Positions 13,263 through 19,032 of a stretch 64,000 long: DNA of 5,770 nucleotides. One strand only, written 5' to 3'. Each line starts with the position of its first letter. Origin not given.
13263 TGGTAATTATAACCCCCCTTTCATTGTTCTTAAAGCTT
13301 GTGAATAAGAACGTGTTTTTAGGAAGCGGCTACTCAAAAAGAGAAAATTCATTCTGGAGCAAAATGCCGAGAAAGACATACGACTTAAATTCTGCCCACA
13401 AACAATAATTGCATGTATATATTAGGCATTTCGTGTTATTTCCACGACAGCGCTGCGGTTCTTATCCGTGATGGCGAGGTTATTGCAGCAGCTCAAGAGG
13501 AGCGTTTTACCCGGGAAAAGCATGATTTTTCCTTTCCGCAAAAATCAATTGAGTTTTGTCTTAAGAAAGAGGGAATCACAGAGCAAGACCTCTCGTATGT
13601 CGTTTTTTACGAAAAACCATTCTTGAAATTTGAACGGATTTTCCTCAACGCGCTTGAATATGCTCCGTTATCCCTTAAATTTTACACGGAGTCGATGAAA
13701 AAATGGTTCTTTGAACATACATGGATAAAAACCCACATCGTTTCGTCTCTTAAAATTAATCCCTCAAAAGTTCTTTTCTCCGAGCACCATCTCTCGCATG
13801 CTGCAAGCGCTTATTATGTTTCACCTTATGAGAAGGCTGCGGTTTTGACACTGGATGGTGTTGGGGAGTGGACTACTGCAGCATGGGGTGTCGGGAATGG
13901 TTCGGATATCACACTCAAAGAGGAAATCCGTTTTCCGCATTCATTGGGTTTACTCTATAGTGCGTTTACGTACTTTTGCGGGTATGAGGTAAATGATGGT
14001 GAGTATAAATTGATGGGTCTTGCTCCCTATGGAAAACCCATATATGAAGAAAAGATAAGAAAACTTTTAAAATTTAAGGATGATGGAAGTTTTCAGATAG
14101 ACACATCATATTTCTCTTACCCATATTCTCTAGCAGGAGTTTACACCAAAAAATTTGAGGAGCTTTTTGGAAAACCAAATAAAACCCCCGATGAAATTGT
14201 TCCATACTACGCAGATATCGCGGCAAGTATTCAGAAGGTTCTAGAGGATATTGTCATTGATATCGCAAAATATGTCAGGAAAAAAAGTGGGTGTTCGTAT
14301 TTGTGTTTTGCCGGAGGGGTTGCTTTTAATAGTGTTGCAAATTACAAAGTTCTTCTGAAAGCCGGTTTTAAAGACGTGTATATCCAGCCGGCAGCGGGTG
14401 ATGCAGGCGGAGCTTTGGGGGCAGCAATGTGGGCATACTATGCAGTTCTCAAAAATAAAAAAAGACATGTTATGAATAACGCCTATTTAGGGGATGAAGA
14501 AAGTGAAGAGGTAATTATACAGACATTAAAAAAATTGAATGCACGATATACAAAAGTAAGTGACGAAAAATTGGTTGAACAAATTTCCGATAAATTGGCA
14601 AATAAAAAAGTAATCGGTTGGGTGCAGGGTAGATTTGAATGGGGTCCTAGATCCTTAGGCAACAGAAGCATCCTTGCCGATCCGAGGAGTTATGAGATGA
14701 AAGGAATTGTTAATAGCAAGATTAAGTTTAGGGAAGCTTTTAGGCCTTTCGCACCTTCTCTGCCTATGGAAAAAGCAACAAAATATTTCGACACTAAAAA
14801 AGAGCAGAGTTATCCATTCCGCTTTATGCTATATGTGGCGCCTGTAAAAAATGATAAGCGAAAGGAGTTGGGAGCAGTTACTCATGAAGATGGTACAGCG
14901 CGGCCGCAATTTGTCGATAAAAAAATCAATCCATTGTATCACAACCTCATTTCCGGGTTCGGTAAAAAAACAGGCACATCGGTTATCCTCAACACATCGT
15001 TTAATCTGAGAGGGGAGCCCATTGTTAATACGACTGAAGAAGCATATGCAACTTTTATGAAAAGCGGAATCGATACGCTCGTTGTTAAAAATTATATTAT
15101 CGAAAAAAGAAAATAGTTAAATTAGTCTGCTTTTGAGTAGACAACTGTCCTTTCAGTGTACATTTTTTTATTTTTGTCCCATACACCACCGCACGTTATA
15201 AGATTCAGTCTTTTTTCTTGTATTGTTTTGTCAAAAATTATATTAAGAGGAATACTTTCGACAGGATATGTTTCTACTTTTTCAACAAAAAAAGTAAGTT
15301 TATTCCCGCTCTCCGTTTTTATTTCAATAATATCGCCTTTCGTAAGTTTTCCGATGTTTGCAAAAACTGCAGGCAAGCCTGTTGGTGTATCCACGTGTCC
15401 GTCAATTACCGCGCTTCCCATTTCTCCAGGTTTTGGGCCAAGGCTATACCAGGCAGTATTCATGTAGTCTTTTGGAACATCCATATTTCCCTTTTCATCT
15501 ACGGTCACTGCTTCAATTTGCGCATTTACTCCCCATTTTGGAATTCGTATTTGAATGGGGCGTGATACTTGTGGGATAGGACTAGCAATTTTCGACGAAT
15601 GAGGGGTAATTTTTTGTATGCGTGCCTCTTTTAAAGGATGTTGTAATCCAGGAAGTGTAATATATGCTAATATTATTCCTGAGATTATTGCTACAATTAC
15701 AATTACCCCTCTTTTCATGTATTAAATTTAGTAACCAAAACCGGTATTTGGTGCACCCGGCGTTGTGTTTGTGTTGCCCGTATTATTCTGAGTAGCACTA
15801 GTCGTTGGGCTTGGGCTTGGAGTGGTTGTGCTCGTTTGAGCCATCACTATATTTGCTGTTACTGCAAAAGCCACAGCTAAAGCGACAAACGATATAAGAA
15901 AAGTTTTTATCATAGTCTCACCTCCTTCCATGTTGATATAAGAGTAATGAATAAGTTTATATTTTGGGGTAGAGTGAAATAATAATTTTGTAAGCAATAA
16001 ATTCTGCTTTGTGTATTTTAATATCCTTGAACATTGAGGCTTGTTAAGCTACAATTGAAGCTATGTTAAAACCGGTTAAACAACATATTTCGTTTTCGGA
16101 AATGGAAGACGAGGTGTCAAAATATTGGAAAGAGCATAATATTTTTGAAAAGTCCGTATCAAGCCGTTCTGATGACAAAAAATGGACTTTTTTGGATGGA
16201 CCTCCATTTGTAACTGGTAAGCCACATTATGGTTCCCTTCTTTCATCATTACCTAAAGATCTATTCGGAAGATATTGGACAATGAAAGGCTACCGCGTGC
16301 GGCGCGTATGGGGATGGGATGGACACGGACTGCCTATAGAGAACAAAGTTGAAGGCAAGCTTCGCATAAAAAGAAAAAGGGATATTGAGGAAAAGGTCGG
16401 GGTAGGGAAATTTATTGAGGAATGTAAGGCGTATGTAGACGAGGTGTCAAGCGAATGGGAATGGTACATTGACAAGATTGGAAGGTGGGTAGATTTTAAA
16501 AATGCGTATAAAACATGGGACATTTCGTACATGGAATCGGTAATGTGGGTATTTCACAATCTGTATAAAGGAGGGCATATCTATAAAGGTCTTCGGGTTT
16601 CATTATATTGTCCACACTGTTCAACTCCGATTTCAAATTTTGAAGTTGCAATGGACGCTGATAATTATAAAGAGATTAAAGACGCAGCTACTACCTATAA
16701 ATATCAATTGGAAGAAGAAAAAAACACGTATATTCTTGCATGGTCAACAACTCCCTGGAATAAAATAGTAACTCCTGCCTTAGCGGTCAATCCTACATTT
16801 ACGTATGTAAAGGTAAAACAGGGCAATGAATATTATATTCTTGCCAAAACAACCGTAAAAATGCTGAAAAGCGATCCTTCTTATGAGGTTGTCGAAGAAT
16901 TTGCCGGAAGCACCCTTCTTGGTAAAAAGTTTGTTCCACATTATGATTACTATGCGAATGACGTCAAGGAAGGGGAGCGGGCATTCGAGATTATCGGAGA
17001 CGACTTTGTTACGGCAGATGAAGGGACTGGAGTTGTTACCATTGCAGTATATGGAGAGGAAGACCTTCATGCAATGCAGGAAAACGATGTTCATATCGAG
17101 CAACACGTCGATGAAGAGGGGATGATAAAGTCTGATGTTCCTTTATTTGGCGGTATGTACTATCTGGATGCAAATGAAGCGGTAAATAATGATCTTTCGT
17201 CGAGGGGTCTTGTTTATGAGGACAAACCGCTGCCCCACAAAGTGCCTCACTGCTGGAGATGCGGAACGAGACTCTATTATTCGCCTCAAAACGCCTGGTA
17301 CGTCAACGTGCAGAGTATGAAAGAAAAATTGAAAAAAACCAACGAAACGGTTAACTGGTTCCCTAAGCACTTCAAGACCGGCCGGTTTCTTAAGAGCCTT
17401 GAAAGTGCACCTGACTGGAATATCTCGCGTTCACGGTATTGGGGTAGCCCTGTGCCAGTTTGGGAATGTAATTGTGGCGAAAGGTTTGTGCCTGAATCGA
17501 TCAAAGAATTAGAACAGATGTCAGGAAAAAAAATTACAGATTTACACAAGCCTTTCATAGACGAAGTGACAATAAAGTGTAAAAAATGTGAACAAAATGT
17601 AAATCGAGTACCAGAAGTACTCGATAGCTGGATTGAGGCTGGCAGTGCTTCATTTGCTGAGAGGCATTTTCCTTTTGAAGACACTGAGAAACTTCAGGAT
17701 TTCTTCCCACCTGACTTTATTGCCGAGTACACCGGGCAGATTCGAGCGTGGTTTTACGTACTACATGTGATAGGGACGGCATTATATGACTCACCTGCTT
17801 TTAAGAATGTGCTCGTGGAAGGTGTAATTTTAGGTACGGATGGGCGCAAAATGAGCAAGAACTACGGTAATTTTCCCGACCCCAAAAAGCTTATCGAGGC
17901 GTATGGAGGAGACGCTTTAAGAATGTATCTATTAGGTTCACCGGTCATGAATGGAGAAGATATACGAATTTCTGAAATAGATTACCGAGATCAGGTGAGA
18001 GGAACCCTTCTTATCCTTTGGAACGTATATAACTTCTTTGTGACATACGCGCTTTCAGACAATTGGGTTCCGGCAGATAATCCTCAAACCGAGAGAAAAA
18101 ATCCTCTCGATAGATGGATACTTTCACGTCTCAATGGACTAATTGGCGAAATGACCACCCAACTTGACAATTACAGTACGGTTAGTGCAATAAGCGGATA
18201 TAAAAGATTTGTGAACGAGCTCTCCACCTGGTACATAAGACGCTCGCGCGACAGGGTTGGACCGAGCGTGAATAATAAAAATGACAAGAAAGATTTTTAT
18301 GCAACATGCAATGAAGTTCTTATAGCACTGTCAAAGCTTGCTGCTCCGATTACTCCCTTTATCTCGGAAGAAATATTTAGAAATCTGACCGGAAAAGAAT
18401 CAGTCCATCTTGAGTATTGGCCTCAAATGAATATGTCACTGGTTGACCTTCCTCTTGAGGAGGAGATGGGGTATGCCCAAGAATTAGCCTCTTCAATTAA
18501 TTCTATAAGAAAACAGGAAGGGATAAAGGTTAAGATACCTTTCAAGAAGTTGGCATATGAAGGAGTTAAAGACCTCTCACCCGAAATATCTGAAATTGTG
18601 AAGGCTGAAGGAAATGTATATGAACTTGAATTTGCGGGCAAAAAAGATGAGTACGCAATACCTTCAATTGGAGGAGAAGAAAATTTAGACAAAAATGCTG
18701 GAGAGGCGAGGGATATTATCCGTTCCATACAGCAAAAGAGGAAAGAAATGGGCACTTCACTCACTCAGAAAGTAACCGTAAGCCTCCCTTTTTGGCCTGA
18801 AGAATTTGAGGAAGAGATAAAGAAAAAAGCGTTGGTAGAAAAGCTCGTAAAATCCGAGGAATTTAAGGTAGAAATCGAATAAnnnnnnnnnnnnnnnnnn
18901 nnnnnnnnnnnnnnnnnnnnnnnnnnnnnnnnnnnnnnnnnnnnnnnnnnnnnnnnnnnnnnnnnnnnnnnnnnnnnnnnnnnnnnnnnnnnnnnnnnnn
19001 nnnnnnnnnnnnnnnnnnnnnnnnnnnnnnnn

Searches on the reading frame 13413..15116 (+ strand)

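Call 52: search_protein_families(library=pfam, proteins=[window:13413-15116:+], max_evalue=0.001)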
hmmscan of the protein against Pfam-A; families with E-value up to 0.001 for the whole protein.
window:13413-15116:+ (567 aa): 3 families
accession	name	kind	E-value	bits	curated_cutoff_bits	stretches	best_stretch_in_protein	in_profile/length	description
PF02543.21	Carbam_trans_N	-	2.2e-85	287.6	24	1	3-339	2-346/346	Carbamoyltransferase N-terminus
PF16861.10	Carbam_trans_C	-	1.6e-67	226.8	27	1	393-565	2-170/170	Carbamoyltransferase C-terminus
PF00814.31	TsaD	-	1.5e-06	28.5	24.8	1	201-310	148-234/264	tRNA N6-adenosine threonylcarbamoyltransferase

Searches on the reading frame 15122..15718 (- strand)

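Call 53: search_protein_families(library=pfam, proteins=[window:15122-15718:-], max_evalue=0.01)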
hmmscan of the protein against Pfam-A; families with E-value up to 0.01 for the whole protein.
window:15122-15718:- (198 aa): 1 family
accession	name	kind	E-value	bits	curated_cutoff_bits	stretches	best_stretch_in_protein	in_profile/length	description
PF04203.18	Sortase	-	2.6e-19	69.6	26.6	1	57-196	1-123/125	Sortase domain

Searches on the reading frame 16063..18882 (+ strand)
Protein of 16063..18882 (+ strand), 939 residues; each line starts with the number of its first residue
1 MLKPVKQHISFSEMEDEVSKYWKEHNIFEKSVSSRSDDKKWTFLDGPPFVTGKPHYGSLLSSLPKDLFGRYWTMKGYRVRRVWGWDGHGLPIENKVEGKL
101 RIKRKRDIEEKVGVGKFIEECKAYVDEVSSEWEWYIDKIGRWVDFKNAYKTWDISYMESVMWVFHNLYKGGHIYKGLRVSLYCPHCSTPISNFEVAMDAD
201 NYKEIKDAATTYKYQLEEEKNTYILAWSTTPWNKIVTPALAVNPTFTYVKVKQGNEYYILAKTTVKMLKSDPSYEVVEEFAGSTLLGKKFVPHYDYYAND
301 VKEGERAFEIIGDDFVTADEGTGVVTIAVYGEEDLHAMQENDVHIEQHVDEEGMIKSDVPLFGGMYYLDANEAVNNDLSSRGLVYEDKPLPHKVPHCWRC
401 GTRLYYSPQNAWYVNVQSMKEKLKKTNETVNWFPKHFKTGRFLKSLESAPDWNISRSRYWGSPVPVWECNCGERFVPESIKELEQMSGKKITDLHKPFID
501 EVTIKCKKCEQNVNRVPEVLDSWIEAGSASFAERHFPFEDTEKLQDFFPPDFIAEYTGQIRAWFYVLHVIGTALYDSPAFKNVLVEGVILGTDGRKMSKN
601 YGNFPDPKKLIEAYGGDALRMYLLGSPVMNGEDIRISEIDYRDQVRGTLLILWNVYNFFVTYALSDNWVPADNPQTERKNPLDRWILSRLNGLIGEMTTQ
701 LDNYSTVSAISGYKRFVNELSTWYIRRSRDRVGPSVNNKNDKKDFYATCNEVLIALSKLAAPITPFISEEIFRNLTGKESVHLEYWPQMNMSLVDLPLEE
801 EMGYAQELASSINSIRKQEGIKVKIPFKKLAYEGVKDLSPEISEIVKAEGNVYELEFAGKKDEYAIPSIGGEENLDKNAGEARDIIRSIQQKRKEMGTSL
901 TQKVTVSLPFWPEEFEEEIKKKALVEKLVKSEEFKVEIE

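Call 52: search_protein_families(library=pfam, proteins=[window:16063-18882:+], max_evalue=0.001)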
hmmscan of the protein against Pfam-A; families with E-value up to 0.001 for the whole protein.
window:16063-18882:+ (939 aa): 4 families
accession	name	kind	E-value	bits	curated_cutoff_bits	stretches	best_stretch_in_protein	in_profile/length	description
PF00133.28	tRNA-synt_1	-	1.3e-114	383.7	22.7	1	19-632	3-411/414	tRNA synthetases class I (I, L, M and V)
PF08264.19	Anticodon_1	-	5.3e-31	107.9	25.1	1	683-826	1-143/148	Anticodon-binding domain of tRNA ligase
PF09334.17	tRNA-synt_1g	-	5.9e-18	65.2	20.1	1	48-196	8-136/391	tRNA synthetases class I (M)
PF19302.4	DUF5915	-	4.4e-06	26.8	27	0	877-932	113-174/195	Domain of unknown function (DUF5915)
